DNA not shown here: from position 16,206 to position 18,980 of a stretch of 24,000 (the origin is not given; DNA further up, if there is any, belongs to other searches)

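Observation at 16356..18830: AlkB-type membrane hydroxylase fused to a catalytically degenerate GlnE-like domain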

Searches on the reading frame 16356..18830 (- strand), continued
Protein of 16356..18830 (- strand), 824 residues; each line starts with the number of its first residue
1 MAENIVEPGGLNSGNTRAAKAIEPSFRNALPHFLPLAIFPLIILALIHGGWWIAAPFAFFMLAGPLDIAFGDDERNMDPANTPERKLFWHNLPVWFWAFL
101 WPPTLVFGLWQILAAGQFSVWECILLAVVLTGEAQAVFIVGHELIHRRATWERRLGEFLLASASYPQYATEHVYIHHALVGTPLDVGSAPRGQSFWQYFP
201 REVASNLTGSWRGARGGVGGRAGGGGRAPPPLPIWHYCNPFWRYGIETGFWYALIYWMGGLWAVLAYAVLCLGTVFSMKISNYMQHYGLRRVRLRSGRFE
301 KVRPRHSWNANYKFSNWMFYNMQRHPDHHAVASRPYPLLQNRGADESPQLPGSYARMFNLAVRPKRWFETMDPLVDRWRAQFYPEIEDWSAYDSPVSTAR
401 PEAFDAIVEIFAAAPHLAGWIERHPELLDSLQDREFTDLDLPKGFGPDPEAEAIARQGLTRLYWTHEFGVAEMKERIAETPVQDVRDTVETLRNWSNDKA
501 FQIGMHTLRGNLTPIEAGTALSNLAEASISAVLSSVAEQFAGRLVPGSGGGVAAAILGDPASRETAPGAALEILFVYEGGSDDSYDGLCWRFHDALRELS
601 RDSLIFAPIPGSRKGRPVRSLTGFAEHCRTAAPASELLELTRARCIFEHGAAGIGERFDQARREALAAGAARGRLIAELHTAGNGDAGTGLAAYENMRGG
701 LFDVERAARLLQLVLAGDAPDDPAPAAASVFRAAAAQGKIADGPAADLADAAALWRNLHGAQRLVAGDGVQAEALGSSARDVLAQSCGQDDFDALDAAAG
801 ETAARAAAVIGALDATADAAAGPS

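Call 80: search_solved_structures(query=A4, max_evalue=0.001, show_alignments=0)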
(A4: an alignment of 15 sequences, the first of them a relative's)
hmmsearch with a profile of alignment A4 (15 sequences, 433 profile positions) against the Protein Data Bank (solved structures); distinct sequences matched with E-value up to 0.001: 32.
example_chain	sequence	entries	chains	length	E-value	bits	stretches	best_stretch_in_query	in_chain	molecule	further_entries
4ob1_A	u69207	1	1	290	3e-08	36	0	18-66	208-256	Cobalt-containing nitrile hydratase subunit alpha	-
1v29_A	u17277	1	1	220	4.4e-08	35.5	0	19-70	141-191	nitrile hydratase a chain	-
1ugs_A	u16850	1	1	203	2e-07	33.3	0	18-66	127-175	Nitrile Hydratase alpha subunit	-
3vyh_A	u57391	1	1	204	2.1e-07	33.3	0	18-66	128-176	Cobalt-containing nitrile hydratase subunit alpha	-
1ugr_A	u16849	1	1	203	2.1e-07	33.3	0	18-66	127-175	Nitrile Hydratase alpha subunit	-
1ugp_A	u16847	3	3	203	2.1e-07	33.3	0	18-66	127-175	Cobalt-containing nitrile hydratase subunit alpha | Nitrile Hydratase alpha subunit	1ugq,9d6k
1ire_A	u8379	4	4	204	2.1e-07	33.3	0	18-66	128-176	Nitrile Hydratase | Cobalt-containing nitrile hydratase subunit alpha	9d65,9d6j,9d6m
9d5y_A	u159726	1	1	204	2.1e-07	33.3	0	18-66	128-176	Cobalt-containing nitrile hydratase subunit alpha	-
9d5v_A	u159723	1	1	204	2.1e-07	33.3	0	18-66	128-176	Cobalt-containing nitrile hydratase subunit alpha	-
7w8l_A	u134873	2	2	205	2.1e-07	33.2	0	18-66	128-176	Nitrile hydratase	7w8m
9d5u_A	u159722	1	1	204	2.2e-07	33.2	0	18-66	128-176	Cobalt-containing nitrile hydratase subunit alpha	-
8i6n_A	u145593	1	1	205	2.2e-07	33.2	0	18-66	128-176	Cobalt-containing nitrile hydratase subunit alpha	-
4ob2_A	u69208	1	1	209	2.3e-07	33.2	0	18-66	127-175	Cobalt-containing nitrile hydratase subunit alpha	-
4ob0_A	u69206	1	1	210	2.3e-07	33.1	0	18-66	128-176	Cobalt-containing nitrile hydratase subunit alpha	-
4ob3_A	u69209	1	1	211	2.3e-07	33.1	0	18-66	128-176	Cobalt-containing nitrile hydratase subunit alpha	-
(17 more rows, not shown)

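Call 82: search_protein_families(library=pfam, proteins=[L019:3464-4636:+, L019:4641-5642:+, L019:6838-7578:+, L019:11459-12061:+, L019:13038-14357:-, L031:7105-7968:-, L031:3759-5732:-, L031:10605-11171:+, L031:11973-13478:+, L031:13505-14872:+], max_evalue=0.001)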
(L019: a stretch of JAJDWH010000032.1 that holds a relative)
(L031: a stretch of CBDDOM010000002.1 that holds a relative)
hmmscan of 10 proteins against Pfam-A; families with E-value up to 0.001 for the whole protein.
L019:3464-4636:+ (390 aa): 2 families
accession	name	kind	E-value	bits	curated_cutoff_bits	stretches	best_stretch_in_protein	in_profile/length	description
PF01494.25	FAD_binding_3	-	1.7e-97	327.2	22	1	3-343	2-349/349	FAD binding domain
PF13450.12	NAD_binding_8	-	3.3e-06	27.7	21.9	1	7-36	1-30/68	NAD(P)-binding Rossmann-like domain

L019:4641-5642:+ (333 aa): 5 families
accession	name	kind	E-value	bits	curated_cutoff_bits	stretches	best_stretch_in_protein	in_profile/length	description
PF00561.26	Abhydrolase_1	-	3.4e-17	63.4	25.8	1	71-308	1-241/245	alpha/beta hydrolase fold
PF12146.15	Hydrolase_4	-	1.8e-12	47.6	27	1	70-283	4-209/239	Serine aminopeptidase, S33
PF12697.13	Abhydrolase_6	-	5.4e-12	47.3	26.3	1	73-307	1-206/217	Alpha/beta hydrolase family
PF06500.17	FrsA-like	-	1.1e-05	24.9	22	1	38-182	164-301/414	Esterase FrsA-like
PF02129.25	Peptidase_S15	-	6.2e-05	23.3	23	1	85-278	36-235/262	X-Pro dipeptidyl-peptidase (S15 family)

L019:6838-7578:+ (246 aa): 1 family
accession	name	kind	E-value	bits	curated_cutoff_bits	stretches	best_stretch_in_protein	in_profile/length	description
PF03737.21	RraA-like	-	2.8e-29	102.8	24.5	1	26-191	1-152/152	Aldolase/RraA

L019:11459-12061:+ (200 aa): 1 family
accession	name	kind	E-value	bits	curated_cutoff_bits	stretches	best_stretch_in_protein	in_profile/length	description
PF02661.23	Fic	-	7.3e-14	52.8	24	1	62-152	2-91/93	Fic/DOC family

L019:13038-14357:- (439 aa): 3 families
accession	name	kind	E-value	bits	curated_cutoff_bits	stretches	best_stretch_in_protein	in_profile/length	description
PF01979.26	Amidohydro_1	-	7.3e-19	68.6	25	1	66-434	2-345/345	Amidohydrolase family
PF07969.17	Amidohydro_3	-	5.1e-11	43.2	29.7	1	355-435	404-472/472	Amidohydrolase family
PF12890.13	DHOase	-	5.1e-06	27.1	21.2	1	65-249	3-139/142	Dihydro-orotase-like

L031:7105-7968:- (287 aa): 0 families

L031:3759-5732:- (657 aa): 2 families
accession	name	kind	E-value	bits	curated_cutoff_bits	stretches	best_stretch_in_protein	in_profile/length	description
PF00012.26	HSP70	-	1.6e-278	925.4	20.6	1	14-609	1-599/599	Hsp70 protein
PF06723.19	MreB_Mbl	-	3.7e-17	62.6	27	1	140-382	88-317/327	MreB/Mbl protein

L031:10605-11171:+ (188 aa): 2 families
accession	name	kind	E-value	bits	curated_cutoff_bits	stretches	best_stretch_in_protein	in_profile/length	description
PF01323.26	DSBA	-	3e-25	89.6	25.6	1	2-175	19-190/191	DSBA-like thioredoxin domain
PF13462.12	Thioredoxin_4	-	1.6e-05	25.6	23.2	1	117-175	105-163/165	Thioredoxin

L031:11973-13478:+ (501 aa): 2 families
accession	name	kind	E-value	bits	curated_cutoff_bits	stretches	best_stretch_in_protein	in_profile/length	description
PF00120.29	Gln-synt_C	-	6.7e-78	262.6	24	1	143-476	3-335/344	Glutamine synthetase, catalytic domain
PF16952.10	Gln-synt_N_2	-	4.1e-06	27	35.7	1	28-126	5-93/112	Glutamine synthetase N-terminal domain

L031:13505-14872:+ (455 aa): 2 families
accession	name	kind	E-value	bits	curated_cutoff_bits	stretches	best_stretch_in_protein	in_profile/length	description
PF00355.32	Rieske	-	4.2e-18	65.5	20.3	1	50-131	2-81/88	Rieske [2Fe-2S] domain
PF00848.25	Ring_hydroxyl_A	-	1.6e-14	54.7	24.9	1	197-442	9-205/208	Ring hydroxylating alpha subunit (catalytic domain)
